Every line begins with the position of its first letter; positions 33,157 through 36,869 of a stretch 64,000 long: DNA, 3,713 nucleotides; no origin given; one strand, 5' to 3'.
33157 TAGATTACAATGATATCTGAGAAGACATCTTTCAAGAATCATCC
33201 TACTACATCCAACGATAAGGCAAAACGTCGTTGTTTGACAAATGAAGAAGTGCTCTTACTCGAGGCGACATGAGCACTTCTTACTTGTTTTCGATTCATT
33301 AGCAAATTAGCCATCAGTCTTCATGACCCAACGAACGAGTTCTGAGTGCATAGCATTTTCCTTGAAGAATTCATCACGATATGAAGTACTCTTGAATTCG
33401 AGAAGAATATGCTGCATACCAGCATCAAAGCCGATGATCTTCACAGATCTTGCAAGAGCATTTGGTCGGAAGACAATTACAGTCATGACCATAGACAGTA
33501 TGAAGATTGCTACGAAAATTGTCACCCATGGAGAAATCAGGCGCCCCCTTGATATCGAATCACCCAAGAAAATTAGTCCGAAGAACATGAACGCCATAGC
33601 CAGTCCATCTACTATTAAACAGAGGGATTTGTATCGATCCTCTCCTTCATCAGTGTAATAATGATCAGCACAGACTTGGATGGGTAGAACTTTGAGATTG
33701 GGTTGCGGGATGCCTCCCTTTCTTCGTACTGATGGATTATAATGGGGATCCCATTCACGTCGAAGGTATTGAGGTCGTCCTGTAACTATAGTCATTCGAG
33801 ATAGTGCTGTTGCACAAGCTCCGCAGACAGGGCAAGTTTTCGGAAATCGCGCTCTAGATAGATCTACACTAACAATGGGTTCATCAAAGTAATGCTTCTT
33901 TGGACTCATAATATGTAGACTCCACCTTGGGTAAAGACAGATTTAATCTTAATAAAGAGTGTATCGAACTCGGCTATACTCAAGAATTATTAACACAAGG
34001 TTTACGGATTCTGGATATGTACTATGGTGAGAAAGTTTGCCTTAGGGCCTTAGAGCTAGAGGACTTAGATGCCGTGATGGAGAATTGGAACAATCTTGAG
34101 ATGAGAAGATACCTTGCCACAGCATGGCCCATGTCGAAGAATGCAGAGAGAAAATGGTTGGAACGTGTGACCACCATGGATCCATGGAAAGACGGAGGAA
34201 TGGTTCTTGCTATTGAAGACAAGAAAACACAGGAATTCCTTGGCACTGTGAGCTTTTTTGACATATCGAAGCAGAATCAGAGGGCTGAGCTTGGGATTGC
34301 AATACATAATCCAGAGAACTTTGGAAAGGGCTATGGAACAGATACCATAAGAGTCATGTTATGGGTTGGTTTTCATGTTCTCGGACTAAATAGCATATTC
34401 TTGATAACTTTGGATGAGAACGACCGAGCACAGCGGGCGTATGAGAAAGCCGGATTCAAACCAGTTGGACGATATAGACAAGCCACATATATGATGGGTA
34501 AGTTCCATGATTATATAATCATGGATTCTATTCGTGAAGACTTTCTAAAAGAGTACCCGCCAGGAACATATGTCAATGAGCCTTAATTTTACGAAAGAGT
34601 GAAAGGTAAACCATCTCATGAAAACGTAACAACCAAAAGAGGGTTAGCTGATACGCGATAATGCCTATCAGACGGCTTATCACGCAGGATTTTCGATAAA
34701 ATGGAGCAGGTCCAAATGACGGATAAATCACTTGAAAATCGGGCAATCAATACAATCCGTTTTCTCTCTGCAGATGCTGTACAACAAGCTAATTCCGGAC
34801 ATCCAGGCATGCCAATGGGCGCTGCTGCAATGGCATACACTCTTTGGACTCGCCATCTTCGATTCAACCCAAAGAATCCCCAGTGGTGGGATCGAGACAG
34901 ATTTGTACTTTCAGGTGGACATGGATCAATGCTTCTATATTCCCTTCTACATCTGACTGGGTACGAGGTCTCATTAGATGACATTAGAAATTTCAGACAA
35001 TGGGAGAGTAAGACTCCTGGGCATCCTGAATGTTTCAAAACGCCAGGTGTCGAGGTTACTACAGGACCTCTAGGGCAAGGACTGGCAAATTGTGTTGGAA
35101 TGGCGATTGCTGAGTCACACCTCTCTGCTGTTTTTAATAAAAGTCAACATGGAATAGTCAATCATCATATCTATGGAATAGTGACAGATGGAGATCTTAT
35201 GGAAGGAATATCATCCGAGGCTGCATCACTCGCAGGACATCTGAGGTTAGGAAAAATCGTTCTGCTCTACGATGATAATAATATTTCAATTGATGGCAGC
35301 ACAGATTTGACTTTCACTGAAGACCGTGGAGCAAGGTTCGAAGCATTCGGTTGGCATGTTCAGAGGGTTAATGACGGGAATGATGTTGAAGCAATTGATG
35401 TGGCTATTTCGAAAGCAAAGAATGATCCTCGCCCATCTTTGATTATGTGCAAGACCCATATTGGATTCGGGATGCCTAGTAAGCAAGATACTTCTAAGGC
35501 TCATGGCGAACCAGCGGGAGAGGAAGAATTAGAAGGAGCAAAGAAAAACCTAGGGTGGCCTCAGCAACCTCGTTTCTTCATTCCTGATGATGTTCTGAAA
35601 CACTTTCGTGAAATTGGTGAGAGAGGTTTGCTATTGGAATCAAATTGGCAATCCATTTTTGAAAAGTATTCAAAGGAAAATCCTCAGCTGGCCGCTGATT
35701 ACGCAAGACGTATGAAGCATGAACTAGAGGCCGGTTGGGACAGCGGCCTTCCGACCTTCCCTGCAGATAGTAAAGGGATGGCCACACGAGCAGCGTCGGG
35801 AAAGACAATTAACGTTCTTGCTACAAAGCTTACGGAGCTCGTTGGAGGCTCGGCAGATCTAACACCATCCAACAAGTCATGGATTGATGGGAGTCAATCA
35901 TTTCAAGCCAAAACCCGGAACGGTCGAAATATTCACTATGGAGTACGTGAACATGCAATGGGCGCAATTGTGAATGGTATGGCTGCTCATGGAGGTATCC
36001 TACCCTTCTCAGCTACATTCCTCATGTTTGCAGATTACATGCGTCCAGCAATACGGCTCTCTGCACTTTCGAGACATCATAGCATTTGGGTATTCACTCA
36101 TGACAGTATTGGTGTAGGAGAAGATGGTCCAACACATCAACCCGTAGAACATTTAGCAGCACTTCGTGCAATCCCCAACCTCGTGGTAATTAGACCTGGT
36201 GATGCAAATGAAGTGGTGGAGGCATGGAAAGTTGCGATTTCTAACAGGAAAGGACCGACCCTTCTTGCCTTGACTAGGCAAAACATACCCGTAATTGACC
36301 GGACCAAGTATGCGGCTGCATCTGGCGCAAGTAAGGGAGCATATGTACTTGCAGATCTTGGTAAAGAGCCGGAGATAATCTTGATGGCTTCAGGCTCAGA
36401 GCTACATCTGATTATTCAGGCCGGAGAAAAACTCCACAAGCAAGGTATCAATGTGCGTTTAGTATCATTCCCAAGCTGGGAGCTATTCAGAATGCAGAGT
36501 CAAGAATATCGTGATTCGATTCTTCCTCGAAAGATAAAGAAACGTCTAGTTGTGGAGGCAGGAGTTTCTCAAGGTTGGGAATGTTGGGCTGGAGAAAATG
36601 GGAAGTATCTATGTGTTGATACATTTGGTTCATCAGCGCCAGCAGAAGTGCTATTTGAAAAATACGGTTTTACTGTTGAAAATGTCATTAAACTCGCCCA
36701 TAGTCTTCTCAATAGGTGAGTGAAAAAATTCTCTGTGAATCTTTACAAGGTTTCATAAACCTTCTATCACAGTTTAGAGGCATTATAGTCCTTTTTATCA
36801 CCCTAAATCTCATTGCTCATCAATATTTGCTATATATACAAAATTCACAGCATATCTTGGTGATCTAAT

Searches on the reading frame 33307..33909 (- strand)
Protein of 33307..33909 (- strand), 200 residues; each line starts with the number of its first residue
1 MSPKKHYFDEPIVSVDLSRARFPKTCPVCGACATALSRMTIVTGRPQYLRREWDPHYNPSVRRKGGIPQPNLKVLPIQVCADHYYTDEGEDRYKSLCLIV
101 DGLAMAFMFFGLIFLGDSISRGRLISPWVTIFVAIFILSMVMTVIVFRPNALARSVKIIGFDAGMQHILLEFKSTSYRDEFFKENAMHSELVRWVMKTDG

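Call 11: search_protein_families(library=pfam, proteins=[window:33307-33909:-], max_evalue=0.01)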
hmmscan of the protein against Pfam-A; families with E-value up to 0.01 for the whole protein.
window:33307-33909:- (200 aa): 0 families

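Call 13: find_encoding_contigs(protein=window:33307-33909:-, flank=6000, max_places=10)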
Protein window:33307-33909:- (200 aa): 2 contigs read that carry it; 1 place shown.
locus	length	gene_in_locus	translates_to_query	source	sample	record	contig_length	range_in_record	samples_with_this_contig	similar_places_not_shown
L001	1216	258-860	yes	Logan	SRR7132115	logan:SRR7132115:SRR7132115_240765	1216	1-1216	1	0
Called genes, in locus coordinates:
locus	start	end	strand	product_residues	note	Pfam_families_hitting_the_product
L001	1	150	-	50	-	?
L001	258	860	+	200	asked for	-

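Call 14: find_homologous_proteins(query=window:33307-33909:-, max_evalue=0.001)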
Query window:33307-33909:- (200 aa): 92 proteins with E <= 0.001 among 237 candidates.
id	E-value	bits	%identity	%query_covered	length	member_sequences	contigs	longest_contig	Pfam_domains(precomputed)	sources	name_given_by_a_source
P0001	3.1e-130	450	98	100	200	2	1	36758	-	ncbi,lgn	ncbi:MAG: hypothetical protein ACFFCT_05835 [Candidatus Odinarchaeota archaeon]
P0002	1.9e-111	388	83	100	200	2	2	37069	-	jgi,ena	-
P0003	4.2e-110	384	83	100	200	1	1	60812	-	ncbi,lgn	-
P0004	3.2e-108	378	80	100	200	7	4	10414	-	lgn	-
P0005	7.8e-106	370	80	100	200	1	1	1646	-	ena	-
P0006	3.6e-104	365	80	100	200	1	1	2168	-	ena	-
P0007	4.8e-98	345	74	100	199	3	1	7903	-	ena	-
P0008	8.7e-97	341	74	100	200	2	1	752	-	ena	-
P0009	1.1e-96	340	73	100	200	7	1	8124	-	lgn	-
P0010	1.5e-90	320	69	100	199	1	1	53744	-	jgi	jgi:hypothetical protein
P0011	2.0e-89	316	65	100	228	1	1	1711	-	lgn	-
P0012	2.3e-89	316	66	100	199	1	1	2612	-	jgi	jgi:hypothetical protein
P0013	1.2e-85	304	67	100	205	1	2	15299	-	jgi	jgi:hypothetical protein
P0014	3.6e-85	303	79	81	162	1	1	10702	-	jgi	-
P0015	1.4e-83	297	65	99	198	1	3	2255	-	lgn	-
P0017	2.8e-82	293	65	99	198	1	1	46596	-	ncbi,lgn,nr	ncbi:MAG: hypothetical protein JW779_14045 [Candidatus Thorarchaeota archaeon]|nr:hypothetical prote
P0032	7.1e-68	246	53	100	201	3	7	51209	-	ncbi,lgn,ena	ncbi:MAG: hypothetical protein RTV41_11335 [Candidatus Thorarchaeota archaeon]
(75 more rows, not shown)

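Call 15: find_encoding_contigs(protein=P0002, flank=4000, max_places=2)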
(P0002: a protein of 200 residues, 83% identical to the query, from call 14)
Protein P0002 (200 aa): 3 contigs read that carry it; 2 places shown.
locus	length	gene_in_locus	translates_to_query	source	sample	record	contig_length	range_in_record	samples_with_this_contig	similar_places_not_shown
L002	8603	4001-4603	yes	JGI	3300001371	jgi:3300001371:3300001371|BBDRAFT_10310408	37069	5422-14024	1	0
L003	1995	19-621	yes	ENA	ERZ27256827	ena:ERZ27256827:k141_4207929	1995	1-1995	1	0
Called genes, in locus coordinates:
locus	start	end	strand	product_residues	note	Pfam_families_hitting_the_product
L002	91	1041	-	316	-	-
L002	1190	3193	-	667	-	PF00456:Transketolase_N, PF02779:Transket_pyr, PF22613:Transketolase_C_1, PF02780:Transketolase_C (weak)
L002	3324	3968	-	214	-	PF13302:Acetyltransf_3, PF00583:Acetyltransf_1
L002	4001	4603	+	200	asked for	-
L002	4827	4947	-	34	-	-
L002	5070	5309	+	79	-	-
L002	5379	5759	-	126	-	PF01880:Desulfoferrodox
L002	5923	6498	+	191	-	PF07155:ECF-ribofla_trS, PF12822:ECF_trnsprt (weak)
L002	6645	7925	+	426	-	-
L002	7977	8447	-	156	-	PF02915:Rubrerythrin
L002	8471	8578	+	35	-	-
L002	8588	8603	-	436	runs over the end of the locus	PF02403:Seryl_tRNA_N, PF00587:tRNA-synt_2b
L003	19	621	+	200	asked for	-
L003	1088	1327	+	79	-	-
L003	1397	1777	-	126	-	PF01880:Desulfoferrodox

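Call 16: find_encoding_contigs(protein=P0010, flank=4000, max_places=2)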
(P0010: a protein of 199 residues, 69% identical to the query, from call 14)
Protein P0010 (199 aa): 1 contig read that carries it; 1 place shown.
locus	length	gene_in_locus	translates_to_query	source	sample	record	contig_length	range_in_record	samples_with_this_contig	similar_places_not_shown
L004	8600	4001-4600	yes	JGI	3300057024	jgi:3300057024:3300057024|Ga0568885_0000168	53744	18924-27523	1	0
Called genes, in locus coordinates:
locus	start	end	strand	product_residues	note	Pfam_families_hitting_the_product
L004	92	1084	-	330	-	-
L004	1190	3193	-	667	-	PF00456:Transketolase_N, PF02779:Transket_pyr, PF22613:Transketolase_C_1, PF02780:Transketolase_C (weak)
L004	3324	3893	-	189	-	PF13302:Acetyltransf_3, PF00583:Acetyltransf_1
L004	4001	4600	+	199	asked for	-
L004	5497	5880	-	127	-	PF01880:Desulfoferrodox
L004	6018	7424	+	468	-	-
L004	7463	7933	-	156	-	PF02915:Rubrerythrin (weak)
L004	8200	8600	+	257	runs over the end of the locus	PF00005:ABC_tran, PF13304:AAA_21 (faint)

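Call 17: find_encoding_contigs(protein=P0017, flank=4000, max_places=2)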
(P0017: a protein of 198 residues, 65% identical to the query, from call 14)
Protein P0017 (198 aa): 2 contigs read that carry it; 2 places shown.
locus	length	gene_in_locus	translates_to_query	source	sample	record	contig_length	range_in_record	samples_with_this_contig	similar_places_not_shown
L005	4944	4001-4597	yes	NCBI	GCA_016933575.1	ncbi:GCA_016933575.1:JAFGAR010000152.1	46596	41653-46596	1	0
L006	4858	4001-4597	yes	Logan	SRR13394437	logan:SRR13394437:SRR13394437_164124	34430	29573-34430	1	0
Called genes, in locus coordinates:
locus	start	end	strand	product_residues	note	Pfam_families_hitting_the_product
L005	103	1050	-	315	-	-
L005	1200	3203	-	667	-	PF00456:Transketolase_N, PF02779:Transket_pyr, PF22613:Transketolase_C_1, PF02780:Transketolase_C (weak)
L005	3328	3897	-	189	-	PF13302:Acetyltransf_3, PF13420:Acetyltransf_4 (weak), PF00583:Acetyltransf_1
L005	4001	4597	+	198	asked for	-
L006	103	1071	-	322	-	-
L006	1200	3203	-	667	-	PF00456:Transketolase_N, PF02779:Transket_pyr, PF22613:Transketolase_C_1, PF02780:Transketolase_C (weak)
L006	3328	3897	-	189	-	PF13302:Acetyltransf_3, PF13420:Acetyltransf_4 (weak), PF00583:Acetyltransf_1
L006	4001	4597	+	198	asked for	-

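Call 18: find_encoding_contigs(protein=P0032, flank=4000, max_places=2)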
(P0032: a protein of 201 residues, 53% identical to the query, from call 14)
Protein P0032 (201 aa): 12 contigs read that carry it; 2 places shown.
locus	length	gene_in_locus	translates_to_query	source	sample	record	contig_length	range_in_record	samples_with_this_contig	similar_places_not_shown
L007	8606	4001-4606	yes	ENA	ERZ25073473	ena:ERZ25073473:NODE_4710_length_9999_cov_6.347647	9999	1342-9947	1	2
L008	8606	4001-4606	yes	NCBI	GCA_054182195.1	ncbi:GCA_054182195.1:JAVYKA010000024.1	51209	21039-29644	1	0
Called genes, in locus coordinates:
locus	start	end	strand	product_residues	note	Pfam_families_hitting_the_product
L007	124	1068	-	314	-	-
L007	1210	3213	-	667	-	PF00456:Transketolase_N, PF02779:Transket_pyr, PF22613:Transketolase_C_1, PF02780:Transketolase_C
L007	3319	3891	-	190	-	PF13302:Acetyltransf_3, PF00583:Acetyltransf_1 (weak)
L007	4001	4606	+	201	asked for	-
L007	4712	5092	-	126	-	PF01880:Desulfoferrodox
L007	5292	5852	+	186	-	PF07155:ECF-ribofla_trS, PF12822:ECF_trnsprt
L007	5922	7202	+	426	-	-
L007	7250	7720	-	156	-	PF02915:Rubrerythrin (weak)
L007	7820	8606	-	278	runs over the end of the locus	?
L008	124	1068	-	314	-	-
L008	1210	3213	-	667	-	PF00456:Transketolase_N, PF02779:Transket_pyr, PF22613:Transketolase_C_1, PF02780:Transketolase_C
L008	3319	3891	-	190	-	PF13302:Acetyltransf_3, PF00583:Acetyltransf_1 (weak)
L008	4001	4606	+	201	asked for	-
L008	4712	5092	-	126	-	PF01880:Desulfoferrodox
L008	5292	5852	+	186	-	PF07155:ECF-ribofla_trS, PF12822:ECF_trnsprt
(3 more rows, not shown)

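Call 79: search_protein_families(library=padloc, proteins=[window:33307-33909:-], max_evalue=1)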
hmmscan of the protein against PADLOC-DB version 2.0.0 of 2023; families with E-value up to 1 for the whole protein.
window:33307-33909:- (200 aa): 0 families

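Call 80: search_protein_families(library=phrogs, proteins=[window:33307-33909:-], max_evalue=1)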
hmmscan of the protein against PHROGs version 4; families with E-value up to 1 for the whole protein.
window:33307-33909:- (200 aa): 0 families

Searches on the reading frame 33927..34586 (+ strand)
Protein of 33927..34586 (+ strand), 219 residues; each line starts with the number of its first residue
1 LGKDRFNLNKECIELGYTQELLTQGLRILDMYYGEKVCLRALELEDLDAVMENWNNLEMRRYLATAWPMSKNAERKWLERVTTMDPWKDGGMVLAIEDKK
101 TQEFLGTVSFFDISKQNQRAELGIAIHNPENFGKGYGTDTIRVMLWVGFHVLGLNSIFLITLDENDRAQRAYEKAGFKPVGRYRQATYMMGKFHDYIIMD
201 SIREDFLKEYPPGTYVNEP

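Call 11: search_protein_families(library=pfam, proteins=[window:33927-34586:+], max_evalue=0.01)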
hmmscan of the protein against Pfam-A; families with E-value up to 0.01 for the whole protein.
window:33927-34586:+ (219 aa): 4 families
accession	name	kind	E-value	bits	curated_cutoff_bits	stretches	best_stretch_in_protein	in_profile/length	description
PF13302.13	Acetyltransf_3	-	1.4e-25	91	25.4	1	37-178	2-138/138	Acetyltransferase (GNAT) domain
PF00583.31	Acetyltransf_1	-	9.8e-09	35.9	20.7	1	59-177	4-116/116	Acetyltransferase (GNAT) family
PF13420.13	Acetyltransf_4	-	0.00023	21.7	24.3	1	39-197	1-154/155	Acetyltransferase (GNAT) domain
PF13508.13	Acetyltransf_7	-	0.00083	20.1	27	1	93-179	5-84/84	Acetyltransferase (GNAT) domain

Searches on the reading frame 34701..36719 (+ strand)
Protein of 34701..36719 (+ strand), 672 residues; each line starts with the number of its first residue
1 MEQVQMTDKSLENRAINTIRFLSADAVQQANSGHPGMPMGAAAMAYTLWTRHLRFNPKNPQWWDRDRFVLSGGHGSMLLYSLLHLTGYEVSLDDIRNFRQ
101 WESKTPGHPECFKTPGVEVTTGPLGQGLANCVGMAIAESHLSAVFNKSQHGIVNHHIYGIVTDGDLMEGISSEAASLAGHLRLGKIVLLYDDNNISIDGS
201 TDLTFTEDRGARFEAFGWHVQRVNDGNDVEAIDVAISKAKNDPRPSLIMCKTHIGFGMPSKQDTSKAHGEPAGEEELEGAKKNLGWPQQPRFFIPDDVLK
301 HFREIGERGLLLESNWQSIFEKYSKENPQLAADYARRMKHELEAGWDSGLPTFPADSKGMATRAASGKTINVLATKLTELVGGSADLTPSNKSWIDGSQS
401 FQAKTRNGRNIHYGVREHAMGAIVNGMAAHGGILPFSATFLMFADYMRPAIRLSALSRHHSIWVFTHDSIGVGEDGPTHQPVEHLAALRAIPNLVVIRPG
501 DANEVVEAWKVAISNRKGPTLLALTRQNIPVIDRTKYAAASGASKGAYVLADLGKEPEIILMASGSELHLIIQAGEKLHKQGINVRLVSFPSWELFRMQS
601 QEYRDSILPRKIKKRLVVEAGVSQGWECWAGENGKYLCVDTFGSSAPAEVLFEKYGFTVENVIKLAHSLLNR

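Call 11: search_protein_families(library=pfam, proteins=[window:34701-36719:+], max_evalue=0.01)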
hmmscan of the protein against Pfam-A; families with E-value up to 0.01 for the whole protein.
window:34701-36719:+ (672 aa): 5 families
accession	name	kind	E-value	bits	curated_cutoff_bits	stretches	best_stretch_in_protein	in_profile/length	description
PF00456.26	Transketolase_N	-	1.6e-142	474.9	22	1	12-342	2-333/334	Transketolase, thiamine diphosphate binding domain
PF02779.29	Transket_pyr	-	6.4e-57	192.4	27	1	359-530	2-173/174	Transketolase, pyrimidine binding domain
PF22613.1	Transketolase_C_1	-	5.2e-39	133.4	27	1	546-658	1-113/113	Transketolase-like TK C-terminal domain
PF02780.25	Transketolase_C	-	4e-08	33.6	25.9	1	555-662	8-124/124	Transketolase, C-terminal domain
PF13292.11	DXP_synthase_N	-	0.0084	15.8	21.2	0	118-198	107-176/274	1-deoxy-D-xylulose-5-phosphate synthase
